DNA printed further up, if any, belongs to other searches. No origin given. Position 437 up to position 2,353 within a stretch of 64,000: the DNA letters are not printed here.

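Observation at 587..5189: Tad/Epd-like pilus operon ending in a HerA/FtsK-type ATPase: possible pilus-coupled macromolecule translocation module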

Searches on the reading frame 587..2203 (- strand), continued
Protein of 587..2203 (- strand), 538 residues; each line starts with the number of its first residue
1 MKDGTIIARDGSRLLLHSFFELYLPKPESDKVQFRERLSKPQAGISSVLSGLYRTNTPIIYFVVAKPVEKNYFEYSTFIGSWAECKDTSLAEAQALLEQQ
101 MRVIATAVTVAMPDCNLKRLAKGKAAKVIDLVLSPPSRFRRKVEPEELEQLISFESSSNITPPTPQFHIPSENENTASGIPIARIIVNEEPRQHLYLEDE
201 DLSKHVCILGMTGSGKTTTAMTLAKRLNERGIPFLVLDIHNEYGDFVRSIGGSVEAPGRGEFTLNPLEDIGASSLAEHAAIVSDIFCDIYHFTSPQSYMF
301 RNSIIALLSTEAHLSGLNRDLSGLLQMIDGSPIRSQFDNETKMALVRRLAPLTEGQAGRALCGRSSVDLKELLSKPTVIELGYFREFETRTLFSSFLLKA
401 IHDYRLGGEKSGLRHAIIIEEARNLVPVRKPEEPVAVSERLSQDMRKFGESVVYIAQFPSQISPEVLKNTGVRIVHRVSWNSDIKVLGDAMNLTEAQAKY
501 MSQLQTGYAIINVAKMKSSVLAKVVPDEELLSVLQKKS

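Call 29: search_protein_families(library=ncbifam, proteins=[P0112, P0114, P0116, P0118, P0085, P0099, P0105, P0061, P0023], max_evalue=0.00001)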
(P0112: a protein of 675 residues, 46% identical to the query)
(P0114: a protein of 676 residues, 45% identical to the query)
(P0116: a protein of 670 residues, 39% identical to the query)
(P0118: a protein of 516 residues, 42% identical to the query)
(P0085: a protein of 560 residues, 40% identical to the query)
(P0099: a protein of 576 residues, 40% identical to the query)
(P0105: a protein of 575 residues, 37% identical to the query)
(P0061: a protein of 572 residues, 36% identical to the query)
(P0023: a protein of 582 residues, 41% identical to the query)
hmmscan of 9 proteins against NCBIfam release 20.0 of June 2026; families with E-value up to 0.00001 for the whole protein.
P0112 (675 aa): 10 families
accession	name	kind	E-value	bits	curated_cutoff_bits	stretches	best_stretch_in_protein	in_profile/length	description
NF053655.1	CedD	equivalog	4.5e-48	164.2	600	1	337-663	215-526/527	DNA-translocating ATPase CedD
NF033849.1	ser_rich_anae_1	subfamily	7.8e-13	46.7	650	1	467-630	925-1104/1163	serine-rich protein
NF040937.1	HerA_Thermprot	equivalog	1.6e-11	43.4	800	0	341-385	138-182/487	DNA double-strand break repair helicase HerA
TIGR02746.1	TraC-F-type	equivalog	7.8e-11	40.6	567.05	1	346-595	433-683/800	type IV secretion system protein TraC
TIGR00929.1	VirB4_CagE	subfamily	2.5e-09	35.9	643.1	1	343-639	437-724/792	VirB4 family type IV secretion/conjugal transfer ATPase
NF045975.1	VirB4_plasma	equivalog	4.1e-09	34.7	590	1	346-420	518-591/894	Mbov_0397 family ICE element conjugal transfer ATPase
NF042943.1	HerA_antiphage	equivalog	4.9e-09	35.3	800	0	577-671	463-558/566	anti-phage-associated helicase HerA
NF042944.1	HerA_antiphage_2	equivalog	1e-07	31.1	850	0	342-383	135-184/576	anti-phage-associated helicase HerA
NF040819.1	helicase_HerA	equivalog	3.4e-06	25.9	970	0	555-662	406-514/561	DNA double-strand break repair helicase HerA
NF045971.1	conju_CD1110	equivalog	6.8e-06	24.6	325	1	346-412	418-484/752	VirB4-like conjugal transfer ATPase, CD1110 family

P0114 (676 aa): 10 families
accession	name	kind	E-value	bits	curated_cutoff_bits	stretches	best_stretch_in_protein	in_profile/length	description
NF053655.1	CedD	equivalog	5.1e-54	183.8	600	1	338-663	215-525/527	DNA-translocating ATPase CedD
NF033849.1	ser_rich_anae_1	subfamily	2.9e-15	54.7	650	1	472-642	929-1114/1163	serine-rich protein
NF040937.1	HerA_Thermprot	equivalog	1.9e-14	53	800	1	337-386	133-182/487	DNA double-strand break repair helicase HerA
TIGR02746.1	TraC-F-type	equivalog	3.5e-12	45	567.05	1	347-596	433-683/800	type IV secretion system protein TraC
TIGR00929.1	VirB4_CagE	subfamily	1.4e-10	40.1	643.1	1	346-643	439-727/792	VirB4 family type IV secretion/conjugal transfer ATPase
NF045975.1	VirB4_plasma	equivalog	1.4e-08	33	590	1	346-415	517-585/894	Mbov_0397 family ICE element conjugal transfer ATPase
NF042944.1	HerA_antiphage_2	equivalog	2e-08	33.4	850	0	344-386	136-186/576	anti-phage-associated helicase HerA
NF041017.1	DNA_import_CedB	equivalog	2.9e-07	29.5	700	1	341-663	272-586/590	DNA import protein CedB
NF040819.1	helicase_HerA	equivalog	5.2e-07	28.6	970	0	556-655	406-506/561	DNA double-strand break repair helicase HerA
NF042943.1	HerA_antiphage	equivalog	1.6e-06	27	800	0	339-392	150-205/566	anti-phage-associated helicase HerA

P0116 (670 aa): 10 families
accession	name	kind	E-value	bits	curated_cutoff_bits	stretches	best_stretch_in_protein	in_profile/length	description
NF053655.1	CedD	equivalog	4.7e-53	180.6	600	1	331-655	214-523/527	DNA-translocating ATPase CedD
NF040937.1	HerA_Thermprot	equivalog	2.2e-14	52.7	800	1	328-379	130-181/487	DNA double-strand break repair helicase HerA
NF042944.1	HerA_antiphage_2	equivalog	7.4e-11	41.5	850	0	338-380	136-186/576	anti-phage-associated helicase HerA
TIGR00929.1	VirB4_CagE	subfamily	1.3e-09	36.9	643.1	1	339-640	438-730/792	VirB4 family type IV secretion/conjugal transfer ATPase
NF033849.1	ser_rich_anae_1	subfamily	1.5e-09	35.8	650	0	338-444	759-879/1163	serine-rich protein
NF045975.1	VirB4_plasma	equivalog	1.9e-09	35.8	590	1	341-417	518-592/894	Mbov_0397 family ICE element conjugal transfer ATPase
TIGR02746.1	TraC-F-type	equivalog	7.3e-09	34.1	567.05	1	341-590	433-683/800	type IV secretion system protein TraC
NF042943.1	HerA_antiphage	equivalog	1.4e-08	33.8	800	0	331-387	148-206/566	anti-phage-associated helicase HerA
NF040819.1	helicase_HerA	equivalog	2.4e-08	33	970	0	550-614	406-470/561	DNA double-strand break repair helicase HerA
NF045971.1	conju_CD1110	equivalog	3.6e-06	25.5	325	1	342-389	419-467/752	VirB4-like conjugal transfer ATPase, CD1110 family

P0118 (516 aa): 10 families
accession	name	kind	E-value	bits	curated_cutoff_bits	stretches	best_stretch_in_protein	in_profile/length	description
NF053655.1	CedD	equivalog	7.4e-57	193.2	600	1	64-397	211-522/527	DNA-translocating ATPase CedD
NF040937.1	HerA_Thermprot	equivalog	1.4e-21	76.5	800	2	253-389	310-450/487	DNA double-strand break repair helicase HerA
NF040819.1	helicase_HerA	equivalog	5.9e-14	51.5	970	1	291-387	404-501/561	DNA double-strand break repair helicase HerA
NF033849.1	ser_rich_anae_1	subfamily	5e-13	47.3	650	1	72-363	757-1099/1163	serine-rich protein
NF045975.1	VirB4_plasma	equivalog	1.3e-11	43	590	1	74-249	515-716/894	Mbov_0397 family ICE element conjugal transfer ATPase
TIGR00929.1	VirB4_CagE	subfamily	3.2e-11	42.2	643.1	1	73-379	436-726/792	VirB4 family type IV secretion/conjugal transfer ATPase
NF042943.1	HerA_antiphage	equivalog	5.6e-09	35.1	800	0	315-387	463-536/566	anti-phage-associated helicase HerA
NF045971.1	conju_CD1110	equivalog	4.5e-08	31.8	325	1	74-387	415-725/752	VirB4-like conjugal transfer ATPase, CD1110 family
TIGR02746.1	TraC-F-type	equivalog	4.8e-08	31.4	567.05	1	74-333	430-683/800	type IV secretion system protein TraC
NF042944.1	HerA_antiphage_2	equivalog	2.2e-06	26.7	850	0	73-116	135-186/576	anti-phage-associated helicase HerA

P0085 (560 aa): 7 families
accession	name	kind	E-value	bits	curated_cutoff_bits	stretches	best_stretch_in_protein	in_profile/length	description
NF053655.1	CedD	equivalog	4.8e-45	154.2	600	1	197-540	198-526/527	DNA-translocating ATPase CedD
NF040937.1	HerA_Thermprot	equivalog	8.3e-19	67.3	800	2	204-263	125-182/487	DNA double-strand break repair helicase HerA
NF040819.1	helicase_HerA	equivalog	2.5e-14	52.7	970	1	431-539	405-514/561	DNA double-strand break repair helicase HerA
NF042943.1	HerA_antiphage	equivalog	5.1e-10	38.5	800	0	423-547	427-557/566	anti-phage-associated helicase HerA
NF045975.1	VirB4_plasma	equivalog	1e-07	30.1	590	1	225-295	519-590/894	Mbov_0397 family ICE element conjugal transfer ATPase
NF033849.1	ser_rich_anae_1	subfamily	5.1e-07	27.4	650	0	361-527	942-1129/1163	serine-rich protein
TIGR00929.1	VirB4_CagE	subfamily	6.8e-06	24.6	643.1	0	221-371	437-582/792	VirB4 family type IV secretion/conjugal transfer ATPase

P0099 (576 aa): 10 families
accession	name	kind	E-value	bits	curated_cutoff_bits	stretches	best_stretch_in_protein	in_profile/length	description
NF053655.1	CedD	equivalog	2.6e-45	155.1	600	1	240-568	216-526/527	DNA-translocating ATPase CedD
NF040937.1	HerA_Thermprot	equivalog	1.4e-14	53.4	800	2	421-568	311-462/487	DNA double-strand break repair helicase HerA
TIGR00929.1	VirB4_CagE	subfamily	3.6e-14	51.9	643.1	1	243-551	435-731/792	VirB4 family type IV secretion/conjugal transfer ATPase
NF040819.1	helicase_HerA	equivalog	1.8e-12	46.6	970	1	459-568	405-515/561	DNA double-strand break repair helicase HerA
NF045975.1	VirB4_plasma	equivalog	1.6e-10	39.3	590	1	246-557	516-874/894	Mbov_0397 family ICE element conjugal transfer ATPase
TIGR02746.1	TraC-F-type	equivalog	4.4e-10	38.1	567.05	1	249-500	434-683/800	type IV secretion system protein TraC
NF033849.1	ser_rich_anae_1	subfamily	6.9e-09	33.6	650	1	246-531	760-1100/1163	serine-rich protein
NF042943.1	HerA_antiphage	equivalog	7.7e-09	34.6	800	0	422-568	399-550/566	anti-phage-associated helicase HerA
NF045971.1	conju_CD1110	equivalog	5.7e-08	31.5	325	1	247-379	417-560/752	VirB4-like conjugal transfer ATPase, CD1110 family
NF042944.1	HerA_antiphage_2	equivalog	3.2e-06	26.2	850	0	454-569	425-544/576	anti-phage-associated helicase HerA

P0105 (575 aa): 11 families
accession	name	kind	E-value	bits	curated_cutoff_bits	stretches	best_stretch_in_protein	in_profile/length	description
NF053655.1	CedD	equivalog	2.3e-53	181.6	600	1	221-554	210-525/527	DNA-translocating ATPase CedD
NF045975.1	VirB4_plasma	equivalog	2.5e-18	65.2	590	1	235-398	518-711/894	Mbov_0397 family ICE element conjugal transfer ATPase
NF040937.1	HerA_Thermprot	equivalog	6e-16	57.9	800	1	444-556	350-463/487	DNA double-strand break repair helicase HerA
TIGR02746.1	TraC-F-type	equivalog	1.2e-11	43.3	567.05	1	235-486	433-682/800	type IV secretion system protein TraC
NF040819.1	helicase_HerA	equivalog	2.6e-11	42.8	970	0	225-284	148-210/561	DNA double-strand break repair helicase HerA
NF045971.1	conju_CD1110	equivalog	1.5e-10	40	325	1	231-309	414-498/752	VirB4-like conjugal transfer ATPase, CD1110 family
TIGR00929.1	VirB4_CagE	subfamily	2.6e-10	39.2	643.1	1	226-392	430-589/792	VirB4 family type IV secretion/conjugal transfer ATPase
NF033849.1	ser_rich_anae_1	subfamily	3.7e-10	37.8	650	1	192-523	720-1105/1163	serine-rich protein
NF042943.1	HerA_antiphage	equivalog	8.1e-10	37.9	800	0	468-555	462-550/566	anti-phage-associated helicase HerA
NF042944.1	HerA_antiphage_2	equivalog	7.8e-09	34.8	850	0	468-556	455-544/576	anti-phage-associated helicase HerA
NF010278.0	PRK13721.1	subfamily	3.1e-06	25.4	1177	1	234-454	481-700/874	type IV secretion system protein TraC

P0061 (572 aa): 8 families
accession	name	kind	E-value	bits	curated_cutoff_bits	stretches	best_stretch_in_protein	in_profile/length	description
NF053655.1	CedD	equivalog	4.7e-51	174.1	600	1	220-560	201-526/527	DNA-translocating ATPase CedD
NF040819.1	helicase_HerA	equivalog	1.5e-16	60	970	2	451-560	405-515/561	DNA double-strand break repair helicase HerA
NF040937.1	HerA_Thermprot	equivalog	4.5e-14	51.7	800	1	233-283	132-182/487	DNA double-strand break repair helicase HerA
NF033849.1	ser_rich_anae_1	subfamily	7.1e-12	43.5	650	0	379-531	939-1108/1163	serine-rich protein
NF042943.1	HerA_antiphage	equivalog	2.6e-11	42.8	800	0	452-559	437-549/566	anti-phage-associated helicase HerA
NF042944.1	HerA_antiphage_2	equivalog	9.2e-11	41.2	850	0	437-561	416-544/576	anti-phage-associated helicase HerA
NF045975.1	VirB4_plasma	equivalog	1.5e-10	39.5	590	1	246-314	520-589/894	Mbov_0397 family ICE element conjugal transfer ATPase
NF045971.1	conju_CD1110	equivalog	3.5e-06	25.6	325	0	246-323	420-500/752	VirB4-like conjugal transfer ATPase, CD1110 family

P0023 (582 aa): 7 families
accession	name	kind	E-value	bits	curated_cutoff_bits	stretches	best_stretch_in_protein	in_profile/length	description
NF053655.1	CedD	equivalog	1.9e-54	185.2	600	1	237-565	212-526/527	DNA-translocating ATPase CedD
NF040819.1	helicase_HerA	equivalog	2.2e-18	66.1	970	1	456-565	405-515/561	DNA double-strand break repair helicase HerA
NF040937.1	HerA_Thermprot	equivalog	3.2e-16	58.8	800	2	236-289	130-183/487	DNA double-strand break repair helicase HerA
NF042943.1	HerA_antiphage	equivalog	3e-12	45.9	800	0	453-566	433-551/566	anti-phage-associated helicase HerA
NF042944.1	HerA_antiphage_2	equivalog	2.9e-08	33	850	0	443-565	417-543/576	anti-phage-associated helicase HerA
NF045975.1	VirB4_plasma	equivalog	8.6e-08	30.4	590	1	220-318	488-588/894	Mbov_0397 family ICE element conjugal transfer ATPase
NF033849.1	ser_rich_anae_1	subfamily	8.6e-07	26.7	650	0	364-532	915-1104/1163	serine-rich protein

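Call 31: find_related_loci(query=A1, collection=genome_contigs, flank=10000)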
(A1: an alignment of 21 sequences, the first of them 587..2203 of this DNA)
Query A1 (538 aa) in genome_contigs; peptide patterns used: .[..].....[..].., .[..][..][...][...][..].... (x = any residue, [..] = any of these).
600 stretches matched a pattern (row limit reached: there are more); 49 encode a relative of the query (tblastn E <= 1e-3); 49 distinct loci.
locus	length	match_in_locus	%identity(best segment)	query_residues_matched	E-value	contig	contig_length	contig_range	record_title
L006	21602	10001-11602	51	2-537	0e+0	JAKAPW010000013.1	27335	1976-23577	MAG: archaeon isolate YF1.bin89 NODE_1781_length_27335_cov_2.466370, whole genome shotgun sequence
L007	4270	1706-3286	40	5-524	2e-133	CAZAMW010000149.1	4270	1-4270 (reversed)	MAG TPA_asm: uncultured Nitrosopumilales archaeon isolate SRP226684_co1_57 genome assembly, contig: NODE_17202_length_42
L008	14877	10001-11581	40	5-524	3e-130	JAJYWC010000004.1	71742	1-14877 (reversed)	MAG: archaeon isolate FK2.bin78 NODE_391_length_71742_cov_1.665768, whole genome shotgun sequence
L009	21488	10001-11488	39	37-526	3e-121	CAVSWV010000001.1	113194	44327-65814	MAG: uncultured archaeon isolate MFD09222.bin.1.112 genome assembly, contig: contig_137187, whole genome shotgun sequenc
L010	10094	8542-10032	38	37-524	2e-118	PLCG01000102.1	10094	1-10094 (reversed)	MAG: Thaumarchaeota archaeon isolate palsa_1368 73.20111000_P3M.136_contig_85664, whole genome shotgun sequence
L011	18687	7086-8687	37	3-528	2e-116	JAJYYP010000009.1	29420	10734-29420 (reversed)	MAG: archaeon isolate FK4.bin31 NODE_1521_length_29420_cov_21.718021, whole genome shotgun sequence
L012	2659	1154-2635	37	49-518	3e-118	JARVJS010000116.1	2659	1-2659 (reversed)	MAG: Nitrososphaeria archaeon isolate DRTY7.bin_36 NODE_3059_length_2659_cov_8.47959, whole genome shotgun sequence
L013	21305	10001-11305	34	90-529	6e-72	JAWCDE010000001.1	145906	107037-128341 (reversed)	MAG: Thermoproteota archaeon isolate JZ-1_201912_bins_38 JZ-1_201912_bins_38_scaffold_1, whole genome shotgun sequence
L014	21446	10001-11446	32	45-529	3e-70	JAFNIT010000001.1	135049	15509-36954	MAG: Candidatus Brockarchaeota archaeon isolate QC4_43 QC4_scaffold_54_curated, whole genome shotgun sequence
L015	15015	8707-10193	33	28-527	4e-67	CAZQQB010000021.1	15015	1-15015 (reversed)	MAG TPA_asm: uncultured Nitrososphaerota archaeon isolate binchicken_co40_19 genome assembly, contig: NODE_2110_length_1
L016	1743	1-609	48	332-534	1e-60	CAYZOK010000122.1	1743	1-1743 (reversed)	MAG TPA_asm: uncultured Candidatus Bathyarchaeia archaeon isolate binchicken_co375_35 genome assembly, contig: NODE_5504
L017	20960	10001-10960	27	191-524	1e-26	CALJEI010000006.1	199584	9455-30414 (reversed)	MAG: uncultured Ignisphaera sp. isolate S1_Bin_METABAT__310_1 genome assembly, contig: c_000003247088, whole genome shot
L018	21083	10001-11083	24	202-526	1e-24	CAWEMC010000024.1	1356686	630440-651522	MAG: uncultured Solirubrobacterales bacterium isolate MFD05521.bin.2.227 genome assembly, contig: contig_5835, whole gen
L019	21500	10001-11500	37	49-524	5e-110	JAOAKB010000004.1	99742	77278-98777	MAG: Nitrososphaeria archaeon isolate SKW303 NODE_4_length_99742_cov_8.145588, whole genome shotgun sequence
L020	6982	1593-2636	27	160-497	2e-22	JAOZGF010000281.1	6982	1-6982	MAG: Thermoproteota archaeon isolate INS_M21_B31 k127_556162, whole genome shotgun sequence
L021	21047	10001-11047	24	200-507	3e-22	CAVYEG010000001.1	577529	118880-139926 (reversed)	MAG: uncultured Actinomycetes bacterium isolate MFD09603.bin.2.187 genome assembly, contig: contig_10719, whole genome s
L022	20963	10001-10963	27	191-524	4e-22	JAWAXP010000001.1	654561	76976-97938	MAG: Ignisphaera sp. isolate ZZQ_201803_bins_118 ZZQ_201803_bins_118_scaffold_1, whole genome shotgun sequence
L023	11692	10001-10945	26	197-524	2e-21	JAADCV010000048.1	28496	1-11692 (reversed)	MAG: Thermoproteota archaeon isolate L_MaxBin.041 contig-127_1225, whole genome shotgun sequence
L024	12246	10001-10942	27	191-528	2e-21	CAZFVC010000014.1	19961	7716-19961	MAG TPA_asm: uncultured Desulfurococcaceae archaeon isolate binchicken_co6_539 genome assembly, contig: NODE_2670_length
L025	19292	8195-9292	24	202-511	3e-21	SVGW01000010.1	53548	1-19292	MAG: Clostridiales bacterium isolate SIG368 NODE_14346_length_53548_cov_2.297598, whole genome shotgun sequence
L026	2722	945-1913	26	197-526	1e-20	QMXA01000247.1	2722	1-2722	MAG: Thermoprotei archaeon isolate B12_G17 B12_Guay17_scaffold_28087, whole genome shotgun sequence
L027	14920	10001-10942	25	197-524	2e-19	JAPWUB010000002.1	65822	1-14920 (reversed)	MAG: Desulfurococcales archaeon isolate RSNS17 scaffold_65_c1, whole genome shotgun sequence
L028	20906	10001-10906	26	201-524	8e-18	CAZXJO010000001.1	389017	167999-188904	MAG TPA_asm: uncultured Desulfurococcaceae archaeon isolate binchicken_co1_57 genome assembly, contig: NODE_9_length_389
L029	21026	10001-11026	23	201-511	3e-17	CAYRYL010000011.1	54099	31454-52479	MAG TPA_asm: uncultured Anaerolineaceae bacterium isolate SRP263991_co5_87 genome assembly, contig: NODE_1312_length_540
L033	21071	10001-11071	24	200-524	1e-13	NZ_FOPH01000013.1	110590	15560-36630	Oribacterium sp. WCC10, whole genome shotgun sequence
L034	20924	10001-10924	24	204-524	9e-12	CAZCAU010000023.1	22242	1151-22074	MAG TPA_asm: uncultured Desulfurococcales archaeon isolate SRP141559_co1_23 genome assembly, contig: NODE_1068_length_22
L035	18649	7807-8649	35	197-484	1e-39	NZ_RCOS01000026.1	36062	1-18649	Candidatus Methanodesulfokora washburnensis strain MDKW Ga0080004_1097826, whole genome shotgun sequence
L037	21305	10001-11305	49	199-526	4e-8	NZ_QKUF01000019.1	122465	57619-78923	Thermosporothrix hazakensis strain ATCC BAA-1881 EI42DRAFT_scaffold00019.19, whole genome shotgun sequence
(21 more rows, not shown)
